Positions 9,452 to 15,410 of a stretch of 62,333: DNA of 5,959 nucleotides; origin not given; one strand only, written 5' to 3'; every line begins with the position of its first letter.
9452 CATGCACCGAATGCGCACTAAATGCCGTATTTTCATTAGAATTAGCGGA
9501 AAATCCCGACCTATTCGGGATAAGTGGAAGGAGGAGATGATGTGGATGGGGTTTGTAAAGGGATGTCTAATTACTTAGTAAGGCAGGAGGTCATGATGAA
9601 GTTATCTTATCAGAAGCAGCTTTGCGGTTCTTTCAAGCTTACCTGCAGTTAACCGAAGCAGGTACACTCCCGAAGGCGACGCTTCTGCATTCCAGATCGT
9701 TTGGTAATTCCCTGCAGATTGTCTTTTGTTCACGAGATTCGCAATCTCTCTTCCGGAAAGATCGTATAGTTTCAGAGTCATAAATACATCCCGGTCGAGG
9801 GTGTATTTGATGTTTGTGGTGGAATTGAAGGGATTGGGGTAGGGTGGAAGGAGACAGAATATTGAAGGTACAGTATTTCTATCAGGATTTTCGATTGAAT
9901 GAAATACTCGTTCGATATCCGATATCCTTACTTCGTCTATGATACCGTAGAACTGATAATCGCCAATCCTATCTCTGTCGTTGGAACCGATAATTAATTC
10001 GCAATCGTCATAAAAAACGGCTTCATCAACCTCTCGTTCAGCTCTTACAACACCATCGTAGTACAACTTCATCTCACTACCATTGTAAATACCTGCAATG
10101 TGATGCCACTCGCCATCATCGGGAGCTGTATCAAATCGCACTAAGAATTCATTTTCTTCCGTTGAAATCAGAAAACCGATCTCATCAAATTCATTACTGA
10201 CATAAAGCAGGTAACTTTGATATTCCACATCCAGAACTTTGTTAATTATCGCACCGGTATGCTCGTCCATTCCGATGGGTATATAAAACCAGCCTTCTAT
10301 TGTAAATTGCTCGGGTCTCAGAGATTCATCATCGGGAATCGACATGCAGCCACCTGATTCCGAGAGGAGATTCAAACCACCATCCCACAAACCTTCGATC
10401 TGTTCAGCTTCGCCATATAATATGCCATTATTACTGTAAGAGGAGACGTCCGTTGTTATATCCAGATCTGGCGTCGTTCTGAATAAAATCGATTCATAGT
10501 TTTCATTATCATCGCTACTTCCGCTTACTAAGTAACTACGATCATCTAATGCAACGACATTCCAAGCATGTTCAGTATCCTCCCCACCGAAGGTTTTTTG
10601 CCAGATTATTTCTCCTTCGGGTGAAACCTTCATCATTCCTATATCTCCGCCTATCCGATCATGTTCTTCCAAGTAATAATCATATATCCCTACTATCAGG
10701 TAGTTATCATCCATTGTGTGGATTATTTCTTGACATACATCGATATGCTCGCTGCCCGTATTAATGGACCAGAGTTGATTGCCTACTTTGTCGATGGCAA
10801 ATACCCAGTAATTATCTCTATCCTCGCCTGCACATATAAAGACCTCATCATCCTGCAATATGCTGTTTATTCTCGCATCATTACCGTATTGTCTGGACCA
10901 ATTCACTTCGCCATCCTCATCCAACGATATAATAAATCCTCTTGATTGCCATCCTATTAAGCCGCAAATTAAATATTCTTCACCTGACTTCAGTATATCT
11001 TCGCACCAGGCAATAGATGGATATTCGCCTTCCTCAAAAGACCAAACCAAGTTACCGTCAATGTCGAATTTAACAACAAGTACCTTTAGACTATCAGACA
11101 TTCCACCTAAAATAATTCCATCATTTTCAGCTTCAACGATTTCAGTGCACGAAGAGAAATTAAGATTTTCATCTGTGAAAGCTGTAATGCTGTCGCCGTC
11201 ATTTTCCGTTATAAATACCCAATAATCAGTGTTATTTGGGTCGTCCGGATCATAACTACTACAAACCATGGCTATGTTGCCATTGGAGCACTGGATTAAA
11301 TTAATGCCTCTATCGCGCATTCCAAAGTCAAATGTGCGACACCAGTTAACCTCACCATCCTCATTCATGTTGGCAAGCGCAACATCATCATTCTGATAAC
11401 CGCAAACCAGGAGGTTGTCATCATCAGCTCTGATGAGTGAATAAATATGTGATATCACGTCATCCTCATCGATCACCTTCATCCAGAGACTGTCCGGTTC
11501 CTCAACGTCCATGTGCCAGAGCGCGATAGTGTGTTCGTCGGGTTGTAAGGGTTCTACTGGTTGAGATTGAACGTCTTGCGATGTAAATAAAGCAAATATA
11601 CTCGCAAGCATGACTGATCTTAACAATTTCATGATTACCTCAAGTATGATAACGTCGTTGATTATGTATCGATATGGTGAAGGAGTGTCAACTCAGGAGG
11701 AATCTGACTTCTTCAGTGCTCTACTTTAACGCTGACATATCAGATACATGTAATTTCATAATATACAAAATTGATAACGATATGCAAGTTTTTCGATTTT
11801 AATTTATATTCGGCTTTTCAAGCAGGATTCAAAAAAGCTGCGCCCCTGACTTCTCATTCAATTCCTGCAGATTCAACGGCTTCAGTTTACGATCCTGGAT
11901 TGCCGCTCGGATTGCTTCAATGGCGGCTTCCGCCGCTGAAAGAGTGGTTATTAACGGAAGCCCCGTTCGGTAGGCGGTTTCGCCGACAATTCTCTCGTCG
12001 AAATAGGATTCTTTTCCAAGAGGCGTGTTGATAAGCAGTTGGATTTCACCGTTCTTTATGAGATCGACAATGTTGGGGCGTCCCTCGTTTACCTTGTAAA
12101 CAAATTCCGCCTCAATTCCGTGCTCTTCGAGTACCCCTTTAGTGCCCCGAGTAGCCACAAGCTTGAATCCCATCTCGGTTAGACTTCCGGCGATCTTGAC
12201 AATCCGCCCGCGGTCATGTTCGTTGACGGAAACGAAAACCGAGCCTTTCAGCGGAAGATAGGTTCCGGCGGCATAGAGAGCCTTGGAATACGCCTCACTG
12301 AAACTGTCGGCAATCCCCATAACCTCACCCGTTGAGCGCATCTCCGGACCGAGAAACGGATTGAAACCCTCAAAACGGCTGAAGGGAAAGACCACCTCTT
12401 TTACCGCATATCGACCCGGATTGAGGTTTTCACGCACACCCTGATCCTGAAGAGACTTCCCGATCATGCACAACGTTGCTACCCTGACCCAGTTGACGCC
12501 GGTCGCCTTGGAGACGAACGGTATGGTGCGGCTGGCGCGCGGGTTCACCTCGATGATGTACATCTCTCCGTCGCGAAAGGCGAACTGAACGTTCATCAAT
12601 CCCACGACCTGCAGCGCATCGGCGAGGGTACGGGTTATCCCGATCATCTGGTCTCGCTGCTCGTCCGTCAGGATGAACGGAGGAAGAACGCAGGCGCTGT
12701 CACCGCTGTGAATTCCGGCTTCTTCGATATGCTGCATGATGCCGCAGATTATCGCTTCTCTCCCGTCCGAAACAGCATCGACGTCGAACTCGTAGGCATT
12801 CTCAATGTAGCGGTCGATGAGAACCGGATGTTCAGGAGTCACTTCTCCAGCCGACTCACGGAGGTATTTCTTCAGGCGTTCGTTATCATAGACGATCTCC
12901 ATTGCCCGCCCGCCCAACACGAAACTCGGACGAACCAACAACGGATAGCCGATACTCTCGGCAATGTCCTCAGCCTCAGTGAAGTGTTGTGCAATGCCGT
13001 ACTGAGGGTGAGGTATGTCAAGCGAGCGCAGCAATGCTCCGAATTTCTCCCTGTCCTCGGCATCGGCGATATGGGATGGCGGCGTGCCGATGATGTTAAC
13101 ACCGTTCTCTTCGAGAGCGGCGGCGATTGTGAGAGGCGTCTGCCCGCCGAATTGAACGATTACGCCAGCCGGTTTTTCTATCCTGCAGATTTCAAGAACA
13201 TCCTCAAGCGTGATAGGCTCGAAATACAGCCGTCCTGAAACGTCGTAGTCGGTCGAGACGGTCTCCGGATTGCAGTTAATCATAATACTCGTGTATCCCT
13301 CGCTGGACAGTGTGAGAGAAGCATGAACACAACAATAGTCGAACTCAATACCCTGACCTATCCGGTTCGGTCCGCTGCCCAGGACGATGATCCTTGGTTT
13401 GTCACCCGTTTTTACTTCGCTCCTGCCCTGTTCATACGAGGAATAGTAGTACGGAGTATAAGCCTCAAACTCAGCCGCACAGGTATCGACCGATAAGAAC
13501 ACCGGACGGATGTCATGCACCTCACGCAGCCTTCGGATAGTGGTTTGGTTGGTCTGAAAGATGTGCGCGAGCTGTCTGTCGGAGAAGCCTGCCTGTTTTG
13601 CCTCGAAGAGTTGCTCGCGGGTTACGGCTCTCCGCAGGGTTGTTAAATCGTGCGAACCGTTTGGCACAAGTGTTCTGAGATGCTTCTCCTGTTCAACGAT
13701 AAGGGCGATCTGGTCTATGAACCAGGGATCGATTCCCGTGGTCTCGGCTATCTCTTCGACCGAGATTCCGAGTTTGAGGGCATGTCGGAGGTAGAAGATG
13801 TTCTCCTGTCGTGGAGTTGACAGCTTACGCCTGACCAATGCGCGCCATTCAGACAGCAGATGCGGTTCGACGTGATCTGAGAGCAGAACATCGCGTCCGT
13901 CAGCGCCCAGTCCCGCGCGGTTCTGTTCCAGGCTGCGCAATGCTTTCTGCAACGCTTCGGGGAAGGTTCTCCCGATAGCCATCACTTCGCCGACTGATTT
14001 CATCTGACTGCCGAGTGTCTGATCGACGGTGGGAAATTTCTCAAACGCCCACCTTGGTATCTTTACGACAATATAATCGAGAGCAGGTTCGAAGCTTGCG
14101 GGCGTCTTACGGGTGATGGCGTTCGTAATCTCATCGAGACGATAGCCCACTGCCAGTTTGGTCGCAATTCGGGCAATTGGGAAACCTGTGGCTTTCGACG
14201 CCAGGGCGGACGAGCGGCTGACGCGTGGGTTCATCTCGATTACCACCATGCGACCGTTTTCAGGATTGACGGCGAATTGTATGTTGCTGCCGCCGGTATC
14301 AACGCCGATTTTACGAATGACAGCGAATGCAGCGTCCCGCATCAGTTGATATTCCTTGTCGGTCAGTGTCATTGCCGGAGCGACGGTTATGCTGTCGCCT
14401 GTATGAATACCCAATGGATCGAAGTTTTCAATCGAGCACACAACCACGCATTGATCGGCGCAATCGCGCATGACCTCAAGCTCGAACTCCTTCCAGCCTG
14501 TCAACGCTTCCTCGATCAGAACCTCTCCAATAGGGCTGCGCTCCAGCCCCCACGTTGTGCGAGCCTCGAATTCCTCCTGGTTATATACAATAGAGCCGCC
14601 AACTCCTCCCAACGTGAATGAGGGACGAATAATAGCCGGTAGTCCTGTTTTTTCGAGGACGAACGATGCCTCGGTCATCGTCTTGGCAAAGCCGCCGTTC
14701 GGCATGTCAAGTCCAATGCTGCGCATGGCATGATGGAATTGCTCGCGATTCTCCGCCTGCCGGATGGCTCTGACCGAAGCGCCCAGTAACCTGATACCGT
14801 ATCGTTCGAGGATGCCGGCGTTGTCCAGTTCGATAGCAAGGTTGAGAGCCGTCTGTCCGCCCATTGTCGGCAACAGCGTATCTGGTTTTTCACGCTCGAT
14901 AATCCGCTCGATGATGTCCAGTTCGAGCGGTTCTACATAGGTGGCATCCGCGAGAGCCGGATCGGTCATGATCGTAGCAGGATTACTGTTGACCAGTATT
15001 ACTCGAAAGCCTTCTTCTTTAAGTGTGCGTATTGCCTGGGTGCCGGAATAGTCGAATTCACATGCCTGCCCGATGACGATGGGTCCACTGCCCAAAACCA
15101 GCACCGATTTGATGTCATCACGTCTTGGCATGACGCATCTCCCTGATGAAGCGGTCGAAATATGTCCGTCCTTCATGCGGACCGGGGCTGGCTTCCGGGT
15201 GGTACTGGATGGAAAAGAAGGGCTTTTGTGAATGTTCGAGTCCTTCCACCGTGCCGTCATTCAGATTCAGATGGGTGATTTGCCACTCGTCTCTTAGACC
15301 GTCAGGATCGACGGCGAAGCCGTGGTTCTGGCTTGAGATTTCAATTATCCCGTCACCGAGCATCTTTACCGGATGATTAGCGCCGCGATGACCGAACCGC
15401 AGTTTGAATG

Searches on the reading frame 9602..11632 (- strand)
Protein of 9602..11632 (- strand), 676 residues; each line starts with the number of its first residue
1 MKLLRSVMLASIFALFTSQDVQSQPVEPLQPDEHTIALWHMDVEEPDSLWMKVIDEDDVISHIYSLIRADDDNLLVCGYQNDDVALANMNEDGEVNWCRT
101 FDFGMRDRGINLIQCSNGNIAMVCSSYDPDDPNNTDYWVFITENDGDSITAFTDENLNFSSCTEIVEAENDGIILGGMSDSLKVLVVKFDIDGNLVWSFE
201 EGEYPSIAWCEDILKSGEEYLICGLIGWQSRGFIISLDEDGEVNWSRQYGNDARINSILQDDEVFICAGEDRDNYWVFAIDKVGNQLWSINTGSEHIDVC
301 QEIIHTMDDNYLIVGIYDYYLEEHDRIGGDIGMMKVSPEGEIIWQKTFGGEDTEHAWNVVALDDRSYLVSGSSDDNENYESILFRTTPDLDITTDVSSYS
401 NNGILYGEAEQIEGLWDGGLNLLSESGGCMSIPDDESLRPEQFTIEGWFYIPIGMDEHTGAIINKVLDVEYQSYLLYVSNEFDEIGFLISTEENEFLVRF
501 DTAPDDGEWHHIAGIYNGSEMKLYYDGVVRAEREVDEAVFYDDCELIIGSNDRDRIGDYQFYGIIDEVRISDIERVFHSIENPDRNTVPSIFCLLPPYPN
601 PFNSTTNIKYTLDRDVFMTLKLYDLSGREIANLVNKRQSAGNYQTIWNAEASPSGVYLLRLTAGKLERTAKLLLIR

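Call 27: search_protein_families(library=pfam, proteins=[window:9602-11632:-], max_evalue=0.001)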
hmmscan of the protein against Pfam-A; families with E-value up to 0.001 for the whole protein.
window:9602-11632:- (676 aa): 3 families
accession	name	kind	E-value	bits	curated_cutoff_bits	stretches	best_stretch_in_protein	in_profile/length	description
PF13385.13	Laminin_G_3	-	4.8e-20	72.7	27.6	1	430-573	7-143/151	Concanavalin A-like lectin/glucanases superfamily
PF18962.6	Por_Secre_tail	-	1e-08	35.8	27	1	598-672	2-73/75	Secretion system C-terminal sorting domain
PF13360.13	PQQ_2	-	7e-06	26.3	27.6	1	186-352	5-150/233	Outer membrane protein assembly factor BamB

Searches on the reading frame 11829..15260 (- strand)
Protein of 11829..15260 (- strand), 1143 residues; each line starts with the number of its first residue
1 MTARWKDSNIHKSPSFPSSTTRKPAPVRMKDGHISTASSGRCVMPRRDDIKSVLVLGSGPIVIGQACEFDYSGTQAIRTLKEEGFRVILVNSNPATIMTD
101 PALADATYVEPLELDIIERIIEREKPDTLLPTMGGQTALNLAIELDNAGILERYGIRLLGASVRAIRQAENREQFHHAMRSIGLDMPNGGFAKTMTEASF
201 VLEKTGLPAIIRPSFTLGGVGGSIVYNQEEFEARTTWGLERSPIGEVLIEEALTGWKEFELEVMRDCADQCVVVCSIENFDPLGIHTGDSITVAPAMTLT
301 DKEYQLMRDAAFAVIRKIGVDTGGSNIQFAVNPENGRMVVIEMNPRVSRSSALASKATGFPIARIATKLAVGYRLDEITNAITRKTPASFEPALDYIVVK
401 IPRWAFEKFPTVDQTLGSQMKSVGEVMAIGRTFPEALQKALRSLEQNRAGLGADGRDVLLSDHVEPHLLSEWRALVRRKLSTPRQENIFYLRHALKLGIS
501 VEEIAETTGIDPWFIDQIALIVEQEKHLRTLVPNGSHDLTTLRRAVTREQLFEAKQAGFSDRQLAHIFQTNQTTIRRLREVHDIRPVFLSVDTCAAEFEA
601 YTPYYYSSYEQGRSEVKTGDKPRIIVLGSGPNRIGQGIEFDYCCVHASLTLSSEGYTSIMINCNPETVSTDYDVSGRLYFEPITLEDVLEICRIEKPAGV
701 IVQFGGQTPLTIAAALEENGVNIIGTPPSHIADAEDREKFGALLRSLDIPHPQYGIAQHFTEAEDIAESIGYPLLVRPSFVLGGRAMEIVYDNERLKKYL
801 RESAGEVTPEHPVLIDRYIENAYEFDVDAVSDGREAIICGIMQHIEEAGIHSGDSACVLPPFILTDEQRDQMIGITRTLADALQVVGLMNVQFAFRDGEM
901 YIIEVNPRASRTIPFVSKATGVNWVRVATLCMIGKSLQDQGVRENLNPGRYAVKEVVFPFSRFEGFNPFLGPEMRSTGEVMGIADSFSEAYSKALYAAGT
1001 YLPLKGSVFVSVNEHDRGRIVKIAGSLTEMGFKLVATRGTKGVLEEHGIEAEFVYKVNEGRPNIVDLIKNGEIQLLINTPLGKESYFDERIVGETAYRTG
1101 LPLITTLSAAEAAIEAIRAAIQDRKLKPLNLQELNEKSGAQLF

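Call 27: search_protein_families(library=pfam, proteins=[window:11829-15260:-], max_evalue=0.001)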
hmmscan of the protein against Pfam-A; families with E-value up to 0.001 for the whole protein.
window:11829-15260:- (1143 aa): 10 families
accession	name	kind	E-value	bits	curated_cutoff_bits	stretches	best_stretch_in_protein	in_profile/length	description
PF02786.22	CPSase_L_D2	-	8.7e-98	326.4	19.8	2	172-377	2-210/211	Carbamoyl-phosphate synthase L chain, ATP binding domain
PF25596.1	CPSase_L_D1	-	1.3e-96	319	27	2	50-167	2-117/118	Carbamoyl phosphate synthase preATP-grasp domain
PF02787.25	CPSase_L_D3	-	9.3e-23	80.5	26.6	1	479-567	2-79/80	Carbamoyl-phosphate synthetase large chain, oligomerisation domain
PF02142.27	MGS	-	6.4e-19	68.3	24.1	1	1020-1104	2-93/94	MGS-like domain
PF02222.28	ATP-grasp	-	1.8e-14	54.2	27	1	744-909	3-163/179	ATP-grasp domain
PF07478.18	Dala_Dala_lig_C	-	2.5e-12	47.2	24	2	763-907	28-174/204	D-ala D-ala ligase C-terminus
PF15632.11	ATPgrasp_Ter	-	7.6e-12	45.6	29.1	1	851-936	41-112/131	ATP-grasp in the biosynthetic pathway with Ter operon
PF02655.19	ATP-grasp_3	-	6.4e-09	36.5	23.2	1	742-909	9-157/160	ATP-grasp domain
PF13535.11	ATP-grasp_4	-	6.8e-08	32.7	27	0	207-346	3-151/160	ATP-grasp domain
PF08443.16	RimK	-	0.00049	20.2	21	0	734-923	1-179/188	RimK-like ATP-grasp domain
